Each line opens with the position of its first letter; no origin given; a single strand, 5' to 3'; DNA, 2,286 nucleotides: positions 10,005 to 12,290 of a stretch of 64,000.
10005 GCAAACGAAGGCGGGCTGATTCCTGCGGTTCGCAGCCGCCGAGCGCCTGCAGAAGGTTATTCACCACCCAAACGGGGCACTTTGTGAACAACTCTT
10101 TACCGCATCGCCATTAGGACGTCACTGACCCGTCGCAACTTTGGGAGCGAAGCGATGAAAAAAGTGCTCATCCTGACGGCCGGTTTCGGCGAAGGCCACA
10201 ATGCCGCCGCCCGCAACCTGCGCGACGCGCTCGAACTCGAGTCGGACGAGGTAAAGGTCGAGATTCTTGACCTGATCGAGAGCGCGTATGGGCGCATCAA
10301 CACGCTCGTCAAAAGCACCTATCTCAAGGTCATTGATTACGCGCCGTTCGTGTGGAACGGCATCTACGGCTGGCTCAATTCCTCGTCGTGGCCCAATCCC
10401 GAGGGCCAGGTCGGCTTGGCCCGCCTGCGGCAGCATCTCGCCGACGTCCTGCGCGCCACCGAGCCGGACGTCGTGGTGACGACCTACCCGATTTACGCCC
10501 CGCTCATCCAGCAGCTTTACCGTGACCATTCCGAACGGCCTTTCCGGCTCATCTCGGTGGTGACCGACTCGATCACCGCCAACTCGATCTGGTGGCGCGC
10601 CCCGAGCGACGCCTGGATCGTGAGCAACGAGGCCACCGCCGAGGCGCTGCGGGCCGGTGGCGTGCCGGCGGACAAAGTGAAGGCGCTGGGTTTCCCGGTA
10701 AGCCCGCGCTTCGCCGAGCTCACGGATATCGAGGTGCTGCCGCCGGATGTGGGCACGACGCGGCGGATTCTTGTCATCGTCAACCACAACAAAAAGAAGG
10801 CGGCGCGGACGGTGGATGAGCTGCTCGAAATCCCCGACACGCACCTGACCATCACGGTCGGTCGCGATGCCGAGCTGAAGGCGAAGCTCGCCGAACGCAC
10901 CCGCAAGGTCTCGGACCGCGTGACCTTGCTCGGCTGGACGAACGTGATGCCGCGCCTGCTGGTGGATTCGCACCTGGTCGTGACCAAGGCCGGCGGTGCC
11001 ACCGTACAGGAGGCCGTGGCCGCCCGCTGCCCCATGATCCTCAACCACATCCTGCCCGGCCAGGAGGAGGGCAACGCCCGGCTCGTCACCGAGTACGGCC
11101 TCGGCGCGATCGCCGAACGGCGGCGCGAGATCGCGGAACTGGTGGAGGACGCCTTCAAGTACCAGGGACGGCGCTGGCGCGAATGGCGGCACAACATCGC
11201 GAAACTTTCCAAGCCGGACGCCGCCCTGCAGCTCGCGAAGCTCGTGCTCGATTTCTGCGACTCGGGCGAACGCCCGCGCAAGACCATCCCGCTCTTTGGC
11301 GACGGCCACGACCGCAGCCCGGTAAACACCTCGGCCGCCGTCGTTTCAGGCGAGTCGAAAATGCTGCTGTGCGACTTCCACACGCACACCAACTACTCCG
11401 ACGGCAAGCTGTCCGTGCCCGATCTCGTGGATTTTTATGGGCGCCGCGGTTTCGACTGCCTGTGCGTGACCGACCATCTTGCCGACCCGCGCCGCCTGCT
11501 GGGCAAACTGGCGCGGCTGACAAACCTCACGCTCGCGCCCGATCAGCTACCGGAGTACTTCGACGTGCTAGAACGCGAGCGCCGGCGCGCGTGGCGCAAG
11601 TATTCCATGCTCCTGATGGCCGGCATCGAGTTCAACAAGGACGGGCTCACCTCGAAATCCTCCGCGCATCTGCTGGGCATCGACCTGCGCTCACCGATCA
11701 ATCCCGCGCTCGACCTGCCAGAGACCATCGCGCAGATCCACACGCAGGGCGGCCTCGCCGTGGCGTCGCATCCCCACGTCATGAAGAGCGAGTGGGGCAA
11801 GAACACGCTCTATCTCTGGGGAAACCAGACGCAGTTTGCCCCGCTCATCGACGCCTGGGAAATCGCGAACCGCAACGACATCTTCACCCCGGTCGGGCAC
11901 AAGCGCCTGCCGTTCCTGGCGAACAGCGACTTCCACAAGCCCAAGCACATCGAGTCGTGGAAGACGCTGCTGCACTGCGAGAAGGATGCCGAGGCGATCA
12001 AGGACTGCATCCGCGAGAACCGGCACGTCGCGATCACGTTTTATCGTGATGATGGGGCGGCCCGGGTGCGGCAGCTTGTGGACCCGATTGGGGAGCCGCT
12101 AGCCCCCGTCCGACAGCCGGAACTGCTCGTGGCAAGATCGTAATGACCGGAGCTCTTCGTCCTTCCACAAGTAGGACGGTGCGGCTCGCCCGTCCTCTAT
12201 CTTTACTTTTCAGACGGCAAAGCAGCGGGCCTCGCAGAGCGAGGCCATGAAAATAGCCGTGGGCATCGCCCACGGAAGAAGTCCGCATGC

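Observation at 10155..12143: Glycolipid synthase (UgtP/MGDG-synthase-type GT28) fused to a PHP-family phosphoesterase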

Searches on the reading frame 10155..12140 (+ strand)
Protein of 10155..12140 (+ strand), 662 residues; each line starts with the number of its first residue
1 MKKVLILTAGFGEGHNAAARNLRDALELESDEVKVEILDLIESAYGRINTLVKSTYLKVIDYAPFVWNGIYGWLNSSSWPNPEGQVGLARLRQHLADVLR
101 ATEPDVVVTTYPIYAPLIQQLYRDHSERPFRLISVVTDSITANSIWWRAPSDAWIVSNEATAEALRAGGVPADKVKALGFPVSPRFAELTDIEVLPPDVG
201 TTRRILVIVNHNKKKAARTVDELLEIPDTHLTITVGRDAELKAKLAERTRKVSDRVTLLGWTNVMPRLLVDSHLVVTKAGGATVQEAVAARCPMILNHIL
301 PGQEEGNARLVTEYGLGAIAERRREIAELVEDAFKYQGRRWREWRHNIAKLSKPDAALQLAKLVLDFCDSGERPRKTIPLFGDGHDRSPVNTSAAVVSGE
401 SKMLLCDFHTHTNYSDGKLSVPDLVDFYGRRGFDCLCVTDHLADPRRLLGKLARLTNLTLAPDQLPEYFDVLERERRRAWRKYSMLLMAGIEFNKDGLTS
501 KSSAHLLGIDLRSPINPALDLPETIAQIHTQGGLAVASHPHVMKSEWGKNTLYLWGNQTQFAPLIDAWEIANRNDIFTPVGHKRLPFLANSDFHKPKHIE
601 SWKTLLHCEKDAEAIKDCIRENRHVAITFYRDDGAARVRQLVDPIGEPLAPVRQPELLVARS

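Call 3: search_protein_families(library=pfam, proteins=[window:10155-12140:+], max_evalue=1)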
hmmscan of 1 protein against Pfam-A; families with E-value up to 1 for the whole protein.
window:10155-12140:+ (662 aa): 9 families
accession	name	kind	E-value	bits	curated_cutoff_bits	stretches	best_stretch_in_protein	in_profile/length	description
PF06925.17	MGDG_synth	-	1.5e-19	71.2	25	1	15-182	1-169/169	Monogalactosyldiacylglycerol (MGDG) synthase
PF02811.25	PHP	-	1.5e-06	29.1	26.4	1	407-494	1-64/164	PHP domain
PF04101.22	Glyco_tran_28_C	-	2.9e-05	24.6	22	1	217-296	18-96/166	Glycosyltransferase family 28 C-terminal domain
PF13692.12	Glyco_trans_1_4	-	0.00023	21.9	27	1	219-320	23-133/142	Glycosyl transferases group 1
PF00534.26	Glycos_transf_1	-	0.0029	17.6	26.4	1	216-336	36-158/172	Glycosyl transferases group 1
PF13579.12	Glyco_trans_4_4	-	0.045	14.5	29.7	0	88-174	56-151/158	Glycosyl transferase 4-like domain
PF02585.22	PIG-L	-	0.05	14.5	28.2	0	86-114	84-112/129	GlcNAc-PI de-N-acetylase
PF13280.12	WYL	-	0.13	12.7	21.8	1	613-646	4-37/70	WYL domain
PF02350.25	Epimerase_2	-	0.13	11.5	30.6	1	204-295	182-282/347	UDP-N-acetylglucosamine 2-epimerase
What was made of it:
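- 10155..11267 (+): Glycosyltransferase half (aa 1-371), GT-B fold. MGDG_synth N-lobe plus GT28 C-lobe. Catalytic His15 in the GEGH motif; K278 and the PGQEEGN nucleotide-sugar motif (aa 301-307). Pfam (call 3).
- On GT28 / MGDG-synthase-type glycosyltransferase (PF06925 + PF04101): 71.2 bits against 25, and 24.6 bits against 22 (call 3).
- On PHP phosphoesterase superfamily (PF02811): The margin is small and only the first third of the model is matched (call 3).
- On PlcP-Agt lipid-remodelling system: The domains present are PHP and GT28 (call 3).
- Checked: Pfam scores, all above the gathering cutoffs (call 3): MGDG_synth aa 15-182 (71.2 bits, GA 25), Glyco_tran_28_C aa 217-296 (24.6, GA 22), PHP aa 407-494 (29.1, GA 26.4).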

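Call 4: search_protein_families(library=ncbifam, proteins=[window:10155-12140:+], max_evalue=1)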
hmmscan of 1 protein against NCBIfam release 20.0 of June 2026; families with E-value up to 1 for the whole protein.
window:10155-12140:+ (662 aa): 15 families
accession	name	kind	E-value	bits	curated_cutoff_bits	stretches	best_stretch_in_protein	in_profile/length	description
NF010135.0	PRK13609.1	equivalog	3.8e-41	141.3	500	1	2-370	5-371/388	diglucosyl diacylglycerol synthase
NF010134.0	PRK13608.1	equivalog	3.2e-28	98.9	557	1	2-373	6-374/391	diglucosyl diacylglycerol synthase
NF038032.1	CehA_McbA_metalo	domain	9.4e-12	45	80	1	406-608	5-195/315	CehA/McbA family metallohydrolase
TIGR01133.1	murG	equivalog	1.1e-06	27.9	250.25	1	246-363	229-352/353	undecaprenyldiphospho-muramoylpentapeptide beta-N-acetylglucosaminyltransferase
NF047791.1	RNaseRnm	equivalog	1.7e-06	27.5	375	1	405-441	2-38/275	RNase RNM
NF006375.0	PRK08609.1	equivalog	1.9e-05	23.4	426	1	404-441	335-372/571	DNA polymerase/3'-5' exonuclease PolX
NF041577.1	nside_bi_sphtase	equivalog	0.00028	20.1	400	1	404-441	2-39/276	3',5'-nucleoside bisphosphate phosphatase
NF006251.0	PRK08392.1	equivalog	0.0006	19.3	212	1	406-442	2-38/216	hypothetical protein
NF004981.0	PRK06361.1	equivalog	0.0015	17.9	117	1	406-443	2-38/217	histidinol phosphate phosphatase domain-containing protein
TIGR00661.1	MJ1255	subfamily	0.0026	17.1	195.9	1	250-323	225-300/321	MJ1255/VC2487 family glycosyltransferase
TIGR01856.1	hisJ_fam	subfamily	0.0028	17.4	90.2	1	406-495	1-85/252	histidinol-phosphatase HisJ family protein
NF005928.0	PRK07945.1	equivalog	0.0038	16.6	250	1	402-493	96-175/337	PHP domain-containing protein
TIGR01426.2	MGT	subfamily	0.011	14.7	260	1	269-321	290-341/393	macrolide family glycosyltransferase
NF033129.1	macro_glyco_Mgt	subfamily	0.015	14.3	700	1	220-317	248-338/393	macrolide-inactivating glycosyltransferase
NF045780.1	TrlF_fam_ATP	equivalog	0.039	12.6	350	1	406-509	8-95/944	TrlF family AAA-like ATPase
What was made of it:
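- On UgtP (diglucosyl-DAG synthase) equivalog, NCBIfam NF010135: 141.3 bits against a cutoff of 500 (call 4).
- On CehA/McbA metallohydrolase domain (NF038032): 45 bits against a cutoff of 80 (call 4).
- On Two-step glycoside-phosphate synthase/phosphatase systems (TPS/TPP, GpgS/GpgP type): Neither domain type was found (calls 3, 4).
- The GT acceptor is inferred only from family resemblance: the NCBIfam UgtP model scores 141 bits against a cutoff of 500 (call 4). Characterised PHP enzymes act on soluble phosphoesters; the weak NCBIfam hits are to a pAp phosphatase, histidinol phosphatase and RNase (call 4). PHP relatives hydrolyse nucleotide phosphoesters (weak NCBIfam hits, call 4). The best NCBIfam domain hit over most of the domain is the CehA/McbA carbaryl-hydrolase family (45 bits, call 4). 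There is a weak MurG hit (27.9 bits, call 4).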

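Call 5: find_homologous_proteins(query=window:10155-12140:+, max_evalue=0.00001)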
Query window:10155-12140:+ (662 aa): 4113 proteins with E <= 0.00001 among 8000 candidates; the best 120 are listed.
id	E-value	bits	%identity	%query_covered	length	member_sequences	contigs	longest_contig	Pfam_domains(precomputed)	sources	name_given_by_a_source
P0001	0.0e+0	1442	94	100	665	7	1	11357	PF02811.27,PF06925.18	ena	-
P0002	0.0e+0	1440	93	100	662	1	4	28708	PF02811.27,PF06925.18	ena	-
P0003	0.0e+0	1431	93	100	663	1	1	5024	PF02811.27,PF06925.18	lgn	-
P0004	0.0e+0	1297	83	100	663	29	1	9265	PF04101.23,PF02811.27,PF06925.18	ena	-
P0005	0.0e+0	1112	74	96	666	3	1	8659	PF02811.27,PF06925.18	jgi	jgi:processive 1,2-diacylglycerol beta-glucosyltransferase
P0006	0.0e+0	1103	72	100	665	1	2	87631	PF02811.27,PF06925.18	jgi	jgi:processive 1,2-diacylglycerol beta-glucosyltransferase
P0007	0.0e+0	1099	71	100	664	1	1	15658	PF02811.27,PF06925.18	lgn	-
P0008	0.0e+0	1089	72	98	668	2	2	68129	PF02811.27,PF06925.18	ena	-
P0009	0.0e+0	1088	71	96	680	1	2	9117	PF02811.27,PF06925.18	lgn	-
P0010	0.0e+0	1053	69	96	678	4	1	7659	PF02811.27,PF06925.18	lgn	-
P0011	0.0e+0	1050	69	98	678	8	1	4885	PF02811.27,PF06925.18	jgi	-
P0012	0.0e+0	1036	66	98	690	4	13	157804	PF02811.27,PF06925.18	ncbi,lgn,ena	-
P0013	4.0e-298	1009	68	96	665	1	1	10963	PF04101.23,PF02811.27,PF06925.18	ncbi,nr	ncbi:MAG: UDP-N-acetylglucosamine:LPS N-acetylglucosamine transferase [Pedosphaera sp.]|nr:UDP-N-ace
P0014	3.0e-297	1006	66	100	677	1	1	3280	PF04101.23,PF02811.27,PF06925.18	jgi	-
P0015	6.6e-296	1001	68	96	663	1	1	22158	PF04101.23,PF02811.27,PF06925.18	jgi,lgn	-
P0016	4.6e-295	998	68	95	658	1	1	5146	PF04101.23,PF02811.27,PF06925.18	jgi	jgi:UDP-N-acetylglucosamine:LPS N-acetylglucosamine transferase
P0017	5.2e-294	995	67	95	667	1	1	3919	PF04101.23,PF02811.27,PF06925.18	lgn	-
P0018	5.7e-294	995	67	96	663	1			PF04101.23,PF02811.27,PF06925.18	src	-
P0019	7.1e-293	991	66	95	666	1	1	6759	PF04101.23,PF02811.27,PF06925.18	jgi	jgi:UDP-N-acetylglucosamine:LPS N-acetylglucosamine transferase/predicted metal-dependent phosphoest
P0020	2.6e-292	989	68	96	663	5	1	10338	PF02811.27,PF06925.18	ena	-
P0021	3.4e-292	989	65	99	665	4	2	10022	PF00534.27,PF04101.23,PF02811.27,PF06925.18,PF13692.13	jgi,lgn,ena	-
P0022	1.3e-290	984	67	95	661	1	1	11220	PF02811.27,PF06925.18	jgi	jgi:processive 1,2-diacylglycerol beta-glucosyltransferase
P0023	1.8e-290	983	65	99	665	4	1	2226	PF04101.23,PF02811.27,PF06925.18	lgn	-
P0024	4.5e-290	982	70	89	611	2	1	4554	PF02811.27,PF06925.18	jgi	jgi:UDP-N-acetylglucosamine:LPS N-acetylglucosamine transferase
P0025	1.2e-288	977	67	96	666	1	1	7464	PF04101.23,PF02811.27,PF06925.18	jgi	jgi:processive 1,2-diacylglycerol beta-glucosyltransferase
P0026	1.2e-288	977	67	96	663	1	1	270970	PF04101.23,PF02811.27,PF06925.18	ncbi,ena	-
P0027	1.3e-288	977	67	96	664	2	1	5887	PF02811.27,PF06925.18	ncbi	-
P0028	1.3e-288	977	66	96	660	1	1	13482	PF02811.27,PF06925.18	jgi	jgi:processive 1,2-diacylglycerol beta-glucosyltransferase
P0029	2.4e-288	976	67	96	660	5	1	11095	PF04101.23,PF02811.27,PF06925.18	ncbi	-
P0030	2.4e-288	976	66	96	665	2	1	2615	PF04101.23,PF02811.27,PF06925.18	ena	-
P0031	2.4e-288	976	66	97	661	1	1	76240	PF04101.23,PF02811.27,PF06925.18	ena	-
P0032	3.3e-288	976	65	96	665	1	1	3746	PF02811.27,PF06925.18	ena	-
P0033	8.3e-288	974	66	95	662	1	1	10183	PF00534.27,PF04101.23,PF02811.27,PF06925.18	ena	-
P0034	9.9e-288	974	66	96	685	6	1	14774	PF02811.27,PF06925.18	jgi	jgi:UDP-N-acetylglucosamine:LPS N-acetylglucosamine transferase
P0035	1.1e-287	974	66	95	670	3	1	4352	PF04101.23,PF02811.27,PF06925.18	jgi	jgi:UDP-N-acetylglucosamine:LPS N-acetylglucosamine transferase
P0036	1.3e-287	974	66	95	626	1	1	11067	PF04101.23,PF02811.27,PF06925.18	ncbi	ncbi:MAG: PHP domain-containing protein, partial [Verrucomicrobiota bacterium]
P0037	2.0e-287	973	67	96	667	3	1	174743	PF04101.23,PF02811.27,PF06925.18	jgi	jgi:processive 1,2-diacylglycerol beta-glucosyltransferase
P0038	5.8e-287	972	66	96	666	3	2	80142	PF02811.27,PF06925.18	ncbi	-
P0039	1.3e-286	971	66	96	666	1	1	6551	PF04101.23,PF02811.27,PF06925.18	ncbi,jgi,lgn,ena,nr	ncbi:MAG TPA: PHP domain-containing protein [Verrucomicrobiae bacterium]|nr:PHP domain-containing pr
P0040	1.3e-286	970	66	95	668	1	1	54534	PF02811.27,PF06925.18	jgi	jgi:processive 1,2-diacylglycerol beta-glucosyltransferase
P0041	1.5e-286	970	66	95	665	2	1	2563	PF00534.27,PF04101.23,PF02811.27,PF06925.18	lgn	-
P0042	3.4e-286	969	66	96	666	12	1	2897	PF00534.27,PF04101.23,PF02811.27,PF06925.18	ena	-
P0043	3.8e-286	969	66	96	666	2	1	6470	PF00534.27,PF02811.27,PF06925.18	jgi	jgi:processive 1,2-diacylglycerol beta-glucosyltransferase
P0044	3.9e-286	969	66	95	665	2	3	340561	PF04101.23,PF02811.27,PF06925.18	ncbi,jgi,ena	-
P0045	4.0e-286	969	66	96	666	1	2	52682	PF02811.27,PF06925.18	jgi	jgi:processive 1,2-diacylglycerol beta-glucosyltransferase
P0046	4.1e-286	969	66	96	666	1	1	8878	PF04101.23,PF02811.27,PF06925.18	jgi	-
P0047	1.1e-285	967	64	98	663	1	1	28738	PF02811.27,PF06925.18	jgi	jgi:processive 1,2-diacylglycerol beta-glucosyltransferase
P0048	1.5e-285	967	65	97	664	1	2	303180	PF04101.23,PF02811.27,PF06925.18,PF13692.13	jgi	jgi:UDP-N-acetylglucosamine:LPS N-acetylglucosamine transferase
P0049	1.7e-285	967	66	95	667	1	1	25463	PF04101.23,PF02811.27,PF06925.18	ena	-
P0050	2.4e-285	966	64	95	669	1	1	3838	PF04101.23,PF02811.27,PF06925.18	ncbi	-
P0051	4.1e-285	966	66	96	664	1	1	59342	PF04101.23,PF02811.27,PF06925.18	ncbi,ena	-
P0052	9.0e-285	964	63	100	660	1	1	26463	PF04101.23,PF02811.27,PF06925.18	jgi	jgi:processive 1,2-diacylglycerol beta-glucosyltransferase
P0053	1.7e-284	964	66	96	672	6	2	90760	PF04101.23,PF02811.27,PF06925.18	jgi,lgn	jgi:UDP-N-acetylglucosamine:LPS N-acetylglucosamine transferase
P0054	4.5e-284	962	65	95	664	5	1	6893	PF04101.23,PF02811.27,PF06925.18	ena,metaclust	metaclust:\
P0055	6.2e-284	962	66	95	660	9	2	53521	PF02811.27,PF06925.18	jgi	jgi:UDP-N-acetylglucosamine:LPS N-acetylglucosamine transferase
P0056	1.7e-283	960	65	98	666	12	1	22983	PF04101.23,PF02811.27,PF06925.18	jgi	jgi:UDP-N-acetylglucosamine:LPS N-acetylglucosamine transferase/predicted metal-dependent phosphoest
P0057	3.3e-283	959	65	96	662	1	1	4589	PF02811.27,PF06925.18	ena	-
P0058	3.5e-283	959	64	100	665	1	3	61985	PF04101.23,PF02811.27,PF06925.18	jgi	jgi:processive 1,2-diacylglycerol beta-glucosyltransferase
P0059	6.0e-283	958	65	95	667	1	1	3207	PF02811.27,PF06925.18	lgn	-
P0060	7.5e-283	958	64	96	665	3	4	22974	PF04101.23,PF02811.27,PF06925.18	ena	-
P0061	7.6e-283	958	65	95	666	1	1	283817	PF00534.27,PF04101.23,PF02811.27,PF06925.18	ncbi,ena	-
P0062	1.0e-282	958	65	96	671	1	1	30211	PF04101.23,PF02811.27,PF06925.18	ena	-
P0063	1.1e-282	958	65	96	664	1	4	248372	PF00534.27,PF04101.23,PF02811.27,PF06925.18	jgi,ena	-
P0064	1.3e-282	957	65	96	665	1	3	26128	PF04101.23,PF02811.27,PF06925.18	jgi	jgi:UDP-N-acetylglucosamine:LPS N-acetylglucosamine transferase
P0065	1.7e-282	957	65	95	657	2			PF00534.27,PF04101.23,PF02811.27,PF06925.18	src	-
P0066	2.2e-282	957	64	95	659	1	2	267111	PF02811.27,PF06925.18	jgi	jgi:UDP-N-acetylglucosamine:LPS N-acetylglucosamine transferase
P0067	2.4e-282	956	65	96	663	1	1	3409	PF04101.23,PF02811.27,PF06925.18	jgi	jgi:processive 1,2-diacylglycerol beta-glucosyltransferase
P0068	2.7e-282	956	65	95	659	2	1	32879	PF02811.27,PF06925.18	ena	-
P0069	3.5e-282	956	65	96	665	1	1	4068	PF04101.23,PF02811.27,PF06925.18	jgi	jgi:UDP-N-acetylglucosamine:LPS N-acetylglucosamine transferase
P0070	3.5e-282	956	64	99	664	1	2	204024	PF04101.23,PF02811.27,PF06925.18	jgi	jgi:processive 1,2-diacylglycerol beta-glucosyltransferase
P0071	4.7e-282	955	63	99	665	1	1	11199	PF02811.27,PF06925.18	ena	-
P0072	5.8e-282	955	65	98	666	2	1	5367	PF04101.23,PF02811.27,PF06925.18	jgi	jgi:UDP-N-acetylglucosamine:LPS N-acetylglucosamine transferase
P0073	8.7e-282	955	66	95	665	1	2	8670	PF04101.23,PF02811.27,PF06925.18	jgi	jgi:UDP-N-acetylglucosamine:LPS N-acetylglucosamine transferase/predicted metal-dependent phosphoest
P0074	1.0e-281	954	65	98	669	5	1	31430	PF04101.23,PF02811.27,PF06925.18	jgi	jgi:UDP-N-acetylglucosamine:LPS N-acetylglucosamine transferase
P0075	1.8e-281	954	66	97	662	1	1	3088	PF04101.23,PF02811.27,PF06925.18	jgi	jgi:processive 1,2-diacylglycerol beta-glucosyltransferase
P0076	1.1e-280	951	64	97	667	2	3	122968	PF02811.27,PF06925.18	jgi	jgi:UDP-N-acetylglucosamine:LPS N-acetylglucosamine transferase/predicted metal-dependent phosphoest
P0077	2.2e-280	950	64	97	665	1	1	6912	PF04101.23,PF02811.27,PF06925.18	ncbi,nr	ncbi:MAG: UDP-N-acetylglucosamine--LPS N-acetylglucosamine transferase [Opitutaceae bacterium]|nr:UD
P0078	2.7e-280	950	65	96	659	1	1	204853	PF04101.23,PF02811.27,PF06925.18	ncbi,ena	-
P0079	6.4e-280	948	63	97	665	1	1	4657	PF04101.23,PF02811.27,PF06925.18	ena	-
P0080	6.7e-280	948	64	95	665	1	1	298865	PF04101.23,PF02811.27,PF06925.18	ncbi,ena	-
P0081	7.2e-280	948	63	99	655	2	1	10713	PF04101.23,PF02811.27,PF06925.18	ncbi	-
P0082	7.3e-280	948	64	96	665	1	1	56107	PF04101.23,PF02811.27,PF06925.18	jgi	jgi:processive 1,2-diacylglycerol beta-glucosyltransferase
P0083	7.6e-280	948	63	98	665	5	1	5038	PF04101.23,PF02811.27,PF06925.18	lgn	-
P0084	1.4e-279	947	61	100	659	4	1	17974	PF02811.27,PF06925.18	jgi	jgi:processive 1,2-diacylglycerol beta-glucosyltransferase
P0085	1.6e-279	947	63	99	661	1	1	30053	PF04101.23,PF02811.27,PF06925.18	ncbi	-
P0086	2.7e-279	946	65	95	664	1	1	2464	PF04101.23,PF02811.27,PF06925.18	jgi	jgi:UDP-N-acetylglucosamine:LPS N-acetylglucosamine transferase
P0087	3.3e-279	946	62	99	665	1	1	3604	PF04101.23,PF02811.27,PF06925.18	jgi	jgi:UDP-N-acetylglucosamine:LPS N-acetylglucosamine transferase/predicted metal-dependent phosphoest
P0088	1.2e-278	944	63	99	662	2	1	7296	PF04101.23,PF02811.27,PF06925.18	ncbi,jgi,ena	jgi:UDP-N-acetylglucosamine:LPS N-acetylglucosamine transferase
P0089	1.7e-278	944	64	96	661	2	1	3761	PF04101.23,PF02811.27,PF06925.18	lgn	-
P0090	5.2e-278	942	64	96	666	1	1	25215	PF04101.23,PF02811.27,PF06925.18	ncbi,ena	-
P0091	6.9e-278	942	62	97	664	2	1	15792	PF04101.23,PF02811.27,PF06925.18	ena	-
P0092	1.0e-277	941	64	96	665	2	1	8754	PF00534.27,PF04101.23,PF02811.27,PF06925.18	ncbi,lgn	-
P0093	1.3e-277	941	63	97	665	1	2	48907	PF04101.23,PF02811.27,PF06925.18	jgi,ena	jgi:processive 1,2-diacylglycerol beta-glucosyltransferase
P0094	1.5e-277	941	64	95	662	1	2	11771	PF00534.27,PF04101.23,PF02811.27,PF06925.18,PF13692.13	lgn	-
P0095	1.8e-277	940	64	96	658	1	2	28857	PF04101.23,PF02811.27,PF06925.18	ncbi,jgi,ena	ncbi:MAG TPA: PHP domain-containing protein [Verrucomicrobiae bacterium]|jgi:UDP-N-acetylglucosamine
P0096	2.6e-277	940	64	97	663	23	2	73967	PF00534.27,PF04101.23,PF02811.27,PF06925.18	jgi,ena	jgi:UDP-N-acetylglucosamine:LPS N-acetylglucosamine transferase/histidinol phosphatase-like PHP fami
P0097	2.7e-277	940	62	98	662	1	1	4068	PF02811.27,PF06925.18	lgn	-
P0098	4.7e-277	939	62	97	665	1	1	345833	PF04101.23,PF02811.27,PF06925.18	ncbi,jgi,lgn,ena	jgi:UDP-N-acetylglucosamine:LPS N-acetylglucosamine transferase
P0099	5.3e-277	939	63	96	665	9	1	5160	PF02811.27,PF06925.18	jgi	-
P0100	5.6e-277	939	64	97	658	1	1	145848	PF00534.27,PF04101.23,PF02811.27,PF06925.18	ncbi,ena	-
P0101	9.7e-277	938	62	97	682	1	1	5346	PF04101.23,PF02811.27,PF06925.18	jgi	-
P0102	1.6e-276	937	63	95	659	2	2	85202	PF02811.27,PF06925.18,PF13692.13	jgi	jgi:processive 1,2-diacylglycerol beta-glucosyltransferase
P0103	1.9e-276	937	62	99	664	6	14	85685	PF04101.23,PF02811.27,PF06925.18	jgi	jgi:UDP-N-acetylglucosamine:LPS N-acetylglucosamine transferase/histidinol phosphatase-like PHP fami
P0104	2.1e-276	937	64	97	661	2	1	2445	PF02811.27,PF06925.18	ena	-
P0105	2.5e-276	937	64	95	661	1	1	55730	PF04101.23,PF02811.27,PF06925.18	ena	-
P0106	5.8e-276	935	64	95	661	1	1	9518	PF04101.23,PF02811.27,PF06925.18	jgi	-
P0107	6.4e-276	935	64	96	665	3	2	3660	PF04101.23,PF02811.27,PF06925.18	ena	-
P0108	8.7e-276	935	63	96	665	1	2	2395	PF04101.23,PF02811.27,PF06925.18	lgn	-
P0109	1.1e-275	934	64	96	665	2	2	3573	PF02811.27,PF06925.18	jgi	-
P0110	1.3e-275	934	64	95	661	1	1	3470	PF04101.23,PF02811.27,PF06925.18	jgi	jgi:UDP-N-acetylglucosamine:LPS N-acetylglucosamine transferase/predicted metal-dependent phosphoest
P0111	4.2e-275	933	63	95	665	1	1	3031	PF04101.23,PF02811.27,PF06925.18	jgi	jgi:processive 1,2-diacylglycerol beta-glucosyltransferase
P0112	4.8e-275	932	63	97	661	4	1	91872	PF04101.23,PF02811.27,PF06925.18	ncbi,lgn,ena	ncbi:MAG: PHP domain-containing protein [Verrucomicrobiota bacterium]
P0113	5.1e-275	932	63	95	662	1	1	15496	PF04101.23,PF02811.27,PF06925.18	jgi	-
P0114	5.2e-275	932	65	95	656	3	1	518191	PF04101.23,PF02811.27,PF06925.18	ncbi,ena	-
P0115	5.3e-275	932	63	97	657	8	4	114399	PF04101.23,PF02811.27,PF06925.18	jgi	jgi:UDP-N-acetylglucosamine:LPS N-acetylglucosamine transferase/predicted metal-dependent phosphoest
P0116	6.4e-275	932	63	96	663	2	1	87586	PF00534.27,PF04101.23,PF02811.27,PF06925.18,PF13692.13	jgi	jgi:UDP-N-acetylglucosamine:LPS N-acetylglucosamine transferase/predicted metal-dependent phosphoest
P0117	1.1e-274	931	63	96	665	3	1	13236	PF04101.23,PF02811.27,PF06925.18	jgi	-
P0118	1.1e-274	931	63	96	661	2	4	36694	PF04101.23,PF02811.27,PF06925.18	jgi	jgi:UDP-N-acetylglucosamine:LPS N-acetylglucosamine transferase/predicted metal-dependent phosphoest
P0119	2.7e-274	930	63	96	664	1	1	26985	PF04101.23,PF02811.27,PF06925.18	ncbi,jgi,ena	jgi:UDP-N-acetylglucosamine:LPS N-acetylglucosamine transferase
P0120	4.1e-274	929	62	95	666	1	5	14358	PF04101.23,PF02811.27,PF06925.18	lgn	-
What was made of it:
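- Checked: More than 100 full-length homologs of about 660 aa at 60-94% identity share the architecture (call 5).
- Sources auto-name many homologs 'UDP-GlcNAc:LPS GlcNAc transferase' (call 5).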
